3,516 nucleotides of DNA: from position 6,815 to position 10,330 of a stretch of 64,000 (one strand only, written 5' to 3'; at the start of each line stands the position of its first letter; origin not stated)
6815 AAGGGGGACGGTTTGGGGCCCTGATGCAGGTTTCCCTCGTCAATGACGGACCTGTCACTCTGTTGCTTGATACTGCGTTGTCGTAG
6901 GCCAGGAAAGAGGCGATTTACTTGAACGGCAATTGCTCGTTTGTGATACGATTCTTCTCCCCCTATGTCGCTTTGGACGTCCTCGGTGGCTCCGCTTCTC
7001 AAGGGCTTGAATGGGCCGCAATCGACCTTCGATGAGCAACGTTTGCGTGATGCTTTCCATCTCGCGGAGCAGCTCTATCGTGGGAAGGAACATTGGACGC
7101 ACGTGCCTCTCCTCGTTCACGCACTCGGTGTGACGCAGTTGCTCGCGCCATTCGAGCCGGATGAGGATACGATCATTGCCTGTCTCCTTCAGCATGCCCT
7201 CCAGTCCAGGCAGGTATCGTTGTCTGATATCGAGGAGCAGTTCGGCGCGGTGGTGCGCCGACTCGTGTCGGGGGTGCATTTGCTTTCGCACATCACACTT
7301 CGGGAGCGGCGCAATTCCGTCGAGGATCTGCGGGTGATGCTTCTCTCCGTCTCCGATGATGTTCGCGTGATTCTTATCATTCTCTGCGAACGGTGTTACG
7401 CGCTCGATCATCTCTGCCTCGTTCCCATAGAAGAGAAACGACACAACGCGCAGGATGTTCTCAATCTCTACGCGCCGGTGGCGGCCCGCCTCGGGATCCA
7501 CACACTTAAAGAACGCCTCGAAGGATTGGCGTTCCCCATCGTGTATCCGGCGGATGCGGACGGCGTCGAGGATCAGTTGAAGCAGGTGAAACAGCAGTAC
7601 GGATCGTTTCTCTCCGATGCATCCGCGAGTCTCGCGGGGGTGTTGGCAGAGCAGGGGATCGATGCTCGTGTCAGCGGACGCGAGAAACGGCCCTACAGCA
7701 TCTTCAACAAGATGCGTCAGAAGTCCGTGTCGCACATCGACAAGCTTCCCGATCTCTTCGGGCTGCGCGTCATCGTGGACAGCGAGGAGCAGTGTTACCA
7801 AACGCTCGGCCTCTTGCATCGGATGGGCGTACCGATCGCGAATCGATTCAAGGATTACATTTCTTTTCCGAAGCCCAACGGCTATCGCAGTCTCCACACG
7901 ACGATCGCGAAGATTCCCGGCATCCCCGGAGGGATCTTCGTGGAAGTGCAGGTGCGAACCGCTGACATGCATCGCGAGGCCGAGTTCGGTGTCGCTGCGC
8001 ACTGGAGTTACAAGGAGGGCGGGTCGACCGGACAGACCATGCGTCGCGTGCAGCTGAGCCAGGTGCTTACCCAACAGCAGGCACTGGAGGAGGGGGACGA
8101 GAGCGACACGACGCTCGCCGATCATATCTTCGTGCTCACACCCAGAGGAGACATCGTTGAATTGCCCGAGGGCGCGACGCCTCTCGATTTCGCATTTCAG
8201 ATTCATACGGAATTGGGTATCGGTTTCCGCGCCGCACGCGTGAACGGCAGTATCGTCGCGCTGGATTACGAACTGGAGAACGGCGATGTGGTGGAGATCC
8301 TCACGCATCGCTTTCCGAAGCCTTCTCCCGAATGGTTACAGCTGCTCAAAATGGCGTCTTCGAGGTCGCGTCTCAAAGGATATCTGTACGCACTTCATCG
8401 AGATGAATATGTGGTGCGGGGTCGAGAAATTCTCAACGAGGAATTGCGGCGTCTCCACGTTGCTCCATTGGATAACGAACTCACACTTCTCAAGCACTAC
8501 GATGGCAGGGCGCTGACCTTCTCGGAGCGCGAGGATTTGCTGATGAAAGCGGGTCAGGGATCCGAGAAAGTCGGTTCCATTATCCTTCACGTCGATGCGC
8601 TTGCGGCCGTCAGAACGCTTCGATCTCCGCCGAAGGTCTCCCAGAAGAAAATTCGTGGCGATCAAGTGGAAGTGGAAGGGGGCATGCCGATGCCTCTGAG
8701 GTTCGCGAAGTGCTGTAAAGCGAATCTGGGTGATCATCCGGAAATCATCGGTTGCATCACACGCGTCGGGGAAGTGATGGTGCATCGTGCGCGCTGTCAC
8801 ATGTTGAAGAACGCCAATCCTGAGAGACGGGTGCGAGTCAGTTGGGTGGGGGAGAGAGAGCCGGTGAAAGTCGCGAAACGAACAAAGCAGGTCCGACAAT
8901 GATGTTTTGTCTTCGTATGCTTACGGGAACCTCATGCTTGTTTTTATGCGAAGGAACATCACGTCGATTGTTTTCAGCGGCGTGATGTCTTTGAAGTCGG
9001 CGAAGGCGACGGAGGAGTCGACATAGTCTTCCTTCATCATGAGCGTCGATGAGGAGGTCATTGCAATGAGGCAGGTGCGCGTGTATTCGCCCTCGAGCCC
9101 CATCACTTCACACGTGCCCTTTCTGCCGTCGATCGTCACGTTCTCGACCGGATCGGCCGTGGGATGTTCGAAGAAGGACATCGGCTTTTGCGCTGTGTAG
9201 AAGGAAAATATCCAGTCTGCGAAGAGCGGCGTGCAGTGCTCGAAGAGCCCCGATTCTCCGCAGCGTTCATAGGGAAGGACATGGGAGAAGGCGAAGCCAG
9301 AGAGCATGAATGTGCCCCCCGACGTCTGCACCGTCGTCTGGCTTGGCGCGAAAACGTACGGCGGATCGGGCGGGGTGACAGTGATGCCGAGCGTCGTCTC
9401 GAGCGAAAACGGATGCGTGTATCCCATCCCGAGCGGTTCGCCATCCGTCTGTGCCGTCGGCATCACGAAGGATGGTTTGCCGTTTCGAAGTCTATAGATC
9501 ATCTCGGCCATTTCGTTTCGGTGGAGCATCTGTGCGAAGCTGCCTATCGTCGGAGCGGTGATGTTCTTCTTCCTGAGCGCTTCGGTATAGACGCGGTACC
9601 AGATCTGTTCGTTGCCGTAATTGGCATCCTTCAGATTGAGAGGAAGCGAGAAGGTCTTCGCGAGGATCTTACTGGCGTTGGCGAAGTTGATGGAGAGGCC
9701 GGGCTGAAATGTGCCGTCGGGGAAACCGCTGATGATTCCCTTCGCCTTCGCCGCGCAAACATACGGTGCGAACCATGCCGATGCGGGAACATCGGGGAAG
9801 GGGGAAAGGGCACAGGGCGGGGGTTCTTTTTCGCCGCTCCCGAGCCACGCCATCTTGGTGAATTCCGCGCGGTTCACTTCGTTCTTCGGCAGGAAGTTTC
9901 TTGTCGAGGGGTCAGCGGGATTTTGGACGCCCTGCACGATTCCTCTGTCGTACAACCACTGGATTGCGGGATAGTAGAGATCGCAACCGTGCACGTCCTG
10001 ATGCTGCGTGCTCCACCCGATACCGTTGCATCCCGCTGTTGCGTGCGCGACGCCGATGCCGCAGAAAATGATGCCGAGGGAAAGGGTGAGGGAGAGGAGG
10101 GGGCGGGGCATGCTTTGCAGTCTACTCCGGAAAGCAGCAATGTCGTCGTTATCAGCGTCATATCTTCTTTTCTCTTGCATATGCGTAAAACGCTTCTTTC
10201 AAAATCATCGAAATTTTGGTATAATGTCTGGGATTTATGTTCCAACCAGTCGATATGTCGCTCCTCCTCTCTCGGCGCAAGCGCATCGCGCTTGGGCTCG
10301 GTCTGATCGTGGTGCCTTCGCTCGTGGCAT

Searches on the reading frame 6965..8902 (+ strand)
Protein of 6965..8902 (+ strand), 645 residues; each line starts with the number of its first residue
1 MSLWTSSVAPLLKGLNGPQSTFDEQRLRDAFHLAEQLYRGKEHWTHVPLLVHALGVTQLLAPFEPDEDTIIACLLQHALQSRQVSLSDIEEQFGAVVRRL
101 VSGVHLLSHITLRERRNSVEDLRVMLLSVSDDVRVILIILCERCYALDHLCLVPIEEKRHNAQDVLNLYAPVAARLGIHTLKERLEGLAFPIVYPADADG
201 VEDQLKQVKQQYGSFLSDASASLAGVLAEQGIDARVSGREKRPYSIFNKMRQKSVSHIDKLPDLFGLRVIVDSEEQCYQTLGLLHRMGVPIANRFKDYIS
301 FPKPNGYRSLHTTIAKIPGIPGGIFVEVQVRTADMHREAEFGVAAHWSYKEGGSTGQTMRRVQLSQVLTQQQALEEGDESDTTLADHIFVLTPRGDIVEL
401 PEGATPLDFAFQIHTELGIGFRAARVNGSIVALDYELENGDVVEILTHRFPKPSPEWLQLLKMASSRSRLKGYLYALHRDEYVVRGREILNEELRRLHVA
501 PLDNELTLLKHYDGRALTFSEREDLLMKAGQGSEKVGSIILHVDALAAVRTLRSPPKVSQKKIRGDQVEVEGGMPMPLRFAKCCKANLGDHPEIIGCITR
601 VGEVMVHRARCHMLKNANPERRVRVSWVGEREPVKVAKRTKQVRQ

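Call 82: search_protein_families(library=pfam, proteins=[window:6965-8902:+], max_evalue=0.00001)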
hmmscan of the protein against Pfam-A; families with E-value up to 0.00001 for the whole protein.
window:6965-8902:+ (645 aa): 3 families
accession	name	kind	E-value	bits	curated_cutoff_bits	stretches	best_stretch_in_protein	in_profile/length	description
PF04607.23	RelA_SpoT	-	4.7e-36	123.9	27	1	238-353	1-112/113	Region found in RelA / SpoT proteins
PF13328.12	HD_4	-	1.5e-31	109.7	27.2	1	30-178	1-155/156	HD domain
PF02824.27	TGS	-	4.7e-23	81.4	22.2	1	388-447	1-60/60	TGS domain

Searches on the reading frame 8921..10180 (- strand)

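Call 82: search_protein_families(library=pfam, proteins=[window:8921-10180:-], max_evalue=0.00001)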
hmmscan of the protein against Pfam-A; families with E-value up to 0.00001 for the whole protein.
window:8921-10180:- (419 aa): 1 family
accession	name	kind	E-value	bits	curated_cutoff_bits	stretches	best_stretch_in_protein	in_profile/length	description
PF00395.25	SLH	-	1.6e-19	70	20.8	1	127-165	1-39/44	S-layer homology domain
